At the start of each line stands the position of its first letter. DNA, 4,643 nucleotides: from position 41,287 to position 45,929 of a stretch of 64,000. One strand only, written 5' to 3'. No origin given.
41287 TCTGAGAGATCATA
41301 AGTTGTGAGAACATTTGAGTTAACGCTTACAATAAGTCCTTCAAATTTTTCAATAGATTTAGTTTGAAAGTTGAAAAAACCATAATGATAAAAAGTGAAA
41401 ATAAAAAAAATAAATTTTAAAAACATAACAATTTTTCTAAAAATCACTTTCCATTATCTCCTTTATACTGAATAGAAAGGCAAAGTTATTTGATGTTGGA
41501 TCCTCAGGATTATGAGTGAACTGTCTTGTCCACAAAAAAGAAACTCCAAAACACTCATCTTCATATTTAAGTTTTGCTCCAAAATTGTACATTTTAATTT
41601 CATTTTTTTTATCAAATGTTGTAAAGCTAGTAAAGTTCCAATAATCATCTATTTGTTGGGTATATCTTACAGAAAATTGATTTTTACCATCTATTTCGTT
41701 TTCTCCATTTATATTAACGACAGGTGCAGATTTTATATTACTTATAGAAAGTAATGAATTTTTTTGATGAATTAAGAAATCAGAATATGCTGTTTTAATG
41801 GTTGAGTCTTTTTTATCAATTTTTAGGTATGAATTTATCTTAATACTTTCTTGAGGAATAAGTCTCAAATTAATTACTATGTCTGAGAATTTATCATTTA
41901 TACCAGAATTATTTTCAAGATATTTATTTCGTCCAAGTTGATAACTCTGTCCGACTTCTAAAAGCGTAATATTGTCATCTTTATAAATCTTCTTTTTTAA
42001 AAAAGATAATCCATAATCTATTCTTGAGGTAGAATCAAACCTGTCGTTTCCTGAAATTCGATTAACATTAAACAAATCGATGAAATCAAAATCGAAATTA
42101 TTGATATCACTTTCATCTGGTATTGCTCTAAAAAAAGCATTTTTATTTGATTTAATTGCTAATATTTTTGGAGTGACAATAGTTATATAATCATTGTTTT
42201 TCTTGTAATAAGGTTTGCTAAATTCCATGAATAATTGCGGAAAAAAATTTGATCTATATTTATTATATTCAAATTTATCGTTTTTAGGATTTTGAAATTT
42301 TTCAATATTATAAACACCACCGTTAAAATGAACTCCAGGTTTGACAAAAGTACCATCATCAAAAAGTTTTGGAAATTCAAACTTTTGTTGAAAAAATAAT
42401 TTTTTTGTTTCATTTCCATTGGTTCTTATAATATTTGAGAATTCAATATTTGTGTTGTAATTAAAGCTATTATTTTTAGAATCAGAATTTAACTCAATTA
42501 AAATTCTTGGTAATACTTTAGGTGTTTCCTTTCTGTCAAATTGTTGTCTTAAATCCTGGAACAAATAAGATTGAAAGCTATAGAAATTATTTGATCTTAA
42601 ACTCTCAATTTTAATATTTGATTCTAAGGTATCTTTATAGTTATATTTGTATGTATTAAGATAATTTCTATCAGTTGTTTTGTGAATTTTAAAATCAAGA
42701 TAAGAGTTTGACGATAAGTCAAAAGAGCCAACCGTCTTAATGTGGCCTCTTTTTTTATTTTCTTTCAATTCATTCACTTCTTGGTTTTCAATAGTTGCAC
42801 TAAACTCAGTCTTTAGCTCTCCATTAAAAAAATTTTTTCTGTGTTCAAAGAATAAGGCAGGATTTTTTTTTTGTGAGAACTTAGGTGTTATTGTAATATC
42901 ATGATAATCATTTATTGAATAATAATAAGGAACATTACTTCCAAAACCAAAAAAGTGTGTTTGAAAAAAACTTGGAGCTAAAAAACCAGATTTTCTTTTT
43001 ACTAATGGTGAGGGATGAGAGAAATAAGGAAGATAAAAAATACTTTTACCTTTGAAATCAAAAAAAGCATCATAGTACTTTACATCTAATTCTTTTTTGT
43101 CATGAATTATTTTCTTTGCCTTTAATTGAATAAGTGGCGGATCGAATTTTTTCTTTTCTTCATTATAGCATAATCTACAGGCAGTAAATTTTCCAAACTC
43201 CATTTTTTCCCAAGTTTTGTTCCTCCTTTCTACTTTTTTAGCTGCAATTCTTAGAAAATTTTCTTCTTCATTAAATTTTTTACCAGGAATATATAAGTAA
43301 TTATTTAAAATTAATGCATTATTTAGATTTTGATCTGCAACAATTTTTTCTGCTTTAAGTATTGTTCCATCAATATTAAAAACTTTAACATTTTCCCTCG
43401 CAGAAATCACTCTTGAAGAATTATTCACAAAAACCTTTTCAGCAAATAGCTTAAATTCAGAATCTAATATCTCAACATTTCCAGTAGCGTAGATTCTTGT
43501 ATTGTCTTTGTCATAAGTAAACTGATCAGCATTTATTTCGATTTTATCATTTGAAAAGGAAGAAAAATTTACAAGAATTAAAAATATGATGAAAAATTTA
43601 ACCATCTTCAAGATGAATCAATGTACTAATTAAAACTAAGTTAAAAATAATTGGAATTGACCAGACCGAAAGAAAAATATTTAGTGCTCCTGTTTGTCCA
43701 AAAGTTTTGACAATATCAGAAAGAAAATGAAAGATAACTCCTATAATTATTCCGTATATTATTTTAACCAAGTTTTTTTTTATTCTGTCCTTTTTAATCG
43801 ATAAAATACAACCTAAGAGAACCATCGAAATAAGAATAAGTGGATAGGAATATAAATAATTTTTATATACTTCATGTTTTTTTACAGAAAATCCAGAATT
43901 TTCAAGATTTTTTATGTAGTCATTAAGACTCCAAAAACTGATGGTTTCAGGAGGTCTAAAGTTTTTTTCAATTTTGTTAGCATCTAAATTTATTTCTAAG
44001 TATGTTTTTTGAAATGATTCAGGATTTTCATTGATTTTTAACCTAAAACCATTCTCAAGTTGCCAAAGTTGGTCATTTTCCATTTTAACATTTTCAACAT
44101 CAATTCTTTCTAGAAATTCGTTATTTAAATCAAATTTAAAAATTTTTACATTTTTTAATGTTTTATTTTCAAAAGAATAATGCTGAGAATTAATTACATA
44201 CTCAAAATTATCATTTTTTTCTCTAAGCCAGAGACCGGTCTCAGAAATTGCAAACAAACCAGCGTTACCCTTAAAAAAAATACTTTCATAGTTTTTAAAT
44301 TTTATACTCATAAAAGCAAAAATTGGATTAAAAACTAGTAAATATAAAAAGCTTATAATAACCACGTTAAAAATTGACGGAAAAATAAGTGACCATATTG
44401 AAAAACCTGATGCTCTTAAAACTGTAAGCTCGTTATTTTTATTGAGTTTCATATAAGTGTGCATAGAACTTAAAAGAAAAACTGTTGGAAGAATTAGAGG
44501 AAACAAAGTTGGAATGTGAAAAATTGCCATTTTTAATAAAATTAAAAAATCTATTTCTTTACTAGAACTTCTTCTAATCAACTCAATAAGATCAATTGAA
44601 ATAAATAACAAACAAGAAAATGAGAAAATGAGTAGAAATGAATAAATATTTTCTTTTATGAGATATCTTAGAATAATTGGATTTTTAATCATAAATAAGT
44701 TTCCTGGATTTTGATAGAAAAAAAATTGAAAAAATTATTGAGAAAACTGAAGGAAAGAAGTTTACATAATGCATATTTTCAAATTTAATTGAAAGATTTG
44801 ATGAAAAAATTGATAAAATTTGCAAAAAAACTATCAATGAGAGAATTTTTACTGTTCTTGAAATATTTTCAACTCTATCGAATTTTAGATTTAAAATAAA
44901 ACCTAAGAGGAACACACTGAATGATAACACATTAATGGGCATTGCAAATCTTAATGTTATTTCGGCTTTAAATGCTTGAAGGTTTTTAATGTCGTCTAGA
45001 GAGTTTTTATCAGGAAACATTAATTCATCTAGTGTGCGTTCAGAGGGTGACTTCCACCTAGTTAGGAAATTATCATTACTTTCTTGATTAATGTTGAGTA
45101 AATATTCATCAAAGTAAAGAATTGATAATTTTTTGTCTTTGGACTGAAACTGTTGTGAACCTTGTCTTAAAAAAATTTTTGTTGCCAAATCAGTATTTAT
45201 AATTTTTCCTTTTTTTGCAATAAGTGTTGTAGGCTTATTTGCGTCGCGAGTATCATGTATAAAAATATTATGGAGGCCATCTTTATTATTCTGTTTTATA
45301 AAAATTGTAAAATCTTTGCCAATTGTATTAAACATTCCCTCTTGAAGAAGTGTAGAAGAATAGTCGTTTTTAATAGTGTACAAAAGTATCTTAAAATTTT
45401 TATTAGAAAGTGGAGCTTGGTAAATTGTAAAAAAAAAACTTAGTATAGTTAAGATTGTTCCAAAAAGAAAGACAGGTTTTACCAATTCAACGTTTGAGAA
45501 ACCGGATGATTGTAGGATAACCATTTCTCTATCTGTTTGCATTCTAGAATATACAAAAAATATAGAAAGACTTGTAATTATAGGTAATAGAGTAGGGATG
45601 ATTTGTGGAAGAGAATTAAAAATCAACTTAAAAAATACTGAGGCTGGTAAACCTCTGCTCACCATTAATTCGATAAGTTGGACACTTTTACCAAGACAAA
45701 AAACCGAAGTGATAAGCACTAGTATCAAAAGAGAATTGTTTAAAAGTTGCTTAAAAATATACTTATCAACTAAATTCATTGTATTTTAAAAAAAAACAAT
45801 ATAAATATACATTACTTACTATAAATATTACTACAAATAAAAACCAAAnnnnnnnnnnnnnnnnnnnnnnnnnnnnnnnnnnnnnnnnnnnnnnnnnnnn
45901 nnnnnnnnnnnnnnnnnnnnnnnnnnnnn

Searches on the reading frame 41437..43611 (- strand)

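Call 17: search_protein_families(library=pfam, proteins=[window:41437-43611:-], max_evalue=0.001)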
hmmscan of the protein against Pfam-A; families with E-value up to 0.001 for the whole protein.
window:41437-43611:- (724 aa): 2 families
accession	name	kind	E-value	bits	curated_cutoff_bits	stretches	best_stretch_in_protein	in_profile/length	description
PF04453.20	LptD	-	1.4e-23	84.3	22.4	1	286-658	1-384/384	LPS transport system D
PF03968.19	LptD_N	-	6.8e-05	23.5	20.4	1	25-84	1-44/113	LptA/(LptD N-terminal domain) LPS transport protein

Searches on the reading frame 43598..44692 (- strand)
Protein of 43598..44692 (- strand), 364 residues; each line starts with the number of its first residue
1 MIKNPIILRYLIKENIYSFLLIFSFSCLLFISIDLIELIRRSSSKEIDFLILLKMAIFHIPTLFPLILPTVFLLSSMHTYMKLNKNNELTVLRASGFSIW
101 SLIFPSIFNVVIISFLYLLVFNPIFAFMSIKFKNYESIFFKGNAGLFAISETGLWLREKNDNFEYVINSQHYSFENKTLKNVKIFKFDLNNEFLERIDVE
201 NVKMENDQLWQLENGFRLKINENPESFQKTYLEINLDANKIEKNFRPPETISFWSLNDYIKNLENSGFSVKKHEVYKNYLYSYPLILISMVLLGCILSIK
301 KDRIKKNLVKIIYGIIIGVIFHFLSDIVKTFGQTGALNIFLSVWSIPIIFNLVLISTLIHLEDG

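Call 42: search_protein_families(library=pfam, proteins=[window:43598-44692:-], max_evalue=0.0001)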
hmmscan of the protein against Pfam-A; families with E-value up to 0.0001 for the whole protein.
window:43598-44692:- (364 aa): 1 family
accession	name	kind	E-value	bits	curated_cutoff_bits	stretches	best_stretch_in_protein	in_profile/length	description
PF03739.19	LptF_LptG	-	5.3e-64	216.9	27.9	1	9-358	1-351/353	Lipopolysaccharide export system permease LptF/LptG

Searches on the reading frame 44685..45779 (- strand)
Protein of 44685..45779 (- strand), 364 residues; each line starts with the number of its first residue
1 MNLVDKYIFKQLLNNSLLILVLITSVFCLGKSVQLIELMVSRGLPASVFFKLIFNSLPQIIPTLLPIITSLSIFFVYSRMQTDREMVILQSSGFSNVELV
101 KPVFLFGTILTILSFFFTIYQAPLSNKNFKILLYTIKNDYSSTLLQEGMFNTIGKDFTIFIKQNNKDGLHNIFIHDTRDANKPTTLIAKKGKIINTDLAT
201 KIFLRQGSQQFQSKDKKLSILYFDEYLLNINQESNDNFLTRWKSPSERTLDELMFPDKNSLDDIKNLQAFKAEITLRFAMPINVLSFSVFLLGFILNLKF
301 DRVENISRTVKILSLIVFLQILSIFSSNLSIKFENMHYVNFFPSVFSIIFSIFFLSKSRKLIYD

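Call 42: search_protein_families(library=pfam, proteins=[window:44685-45779:-], max_evalue=0.0001)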
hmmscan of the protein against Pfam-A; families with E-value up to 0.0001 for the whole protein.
window:44685-45779:- (364 aa): 1 family
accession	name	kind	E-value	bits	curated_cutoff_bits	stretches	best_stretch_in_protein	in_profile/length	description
PF03739.19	LptF_LptG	-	8.7e-58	196.5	27.9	1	6-332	1-327/353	Lipopolysaccharide export system permease LptF/LptG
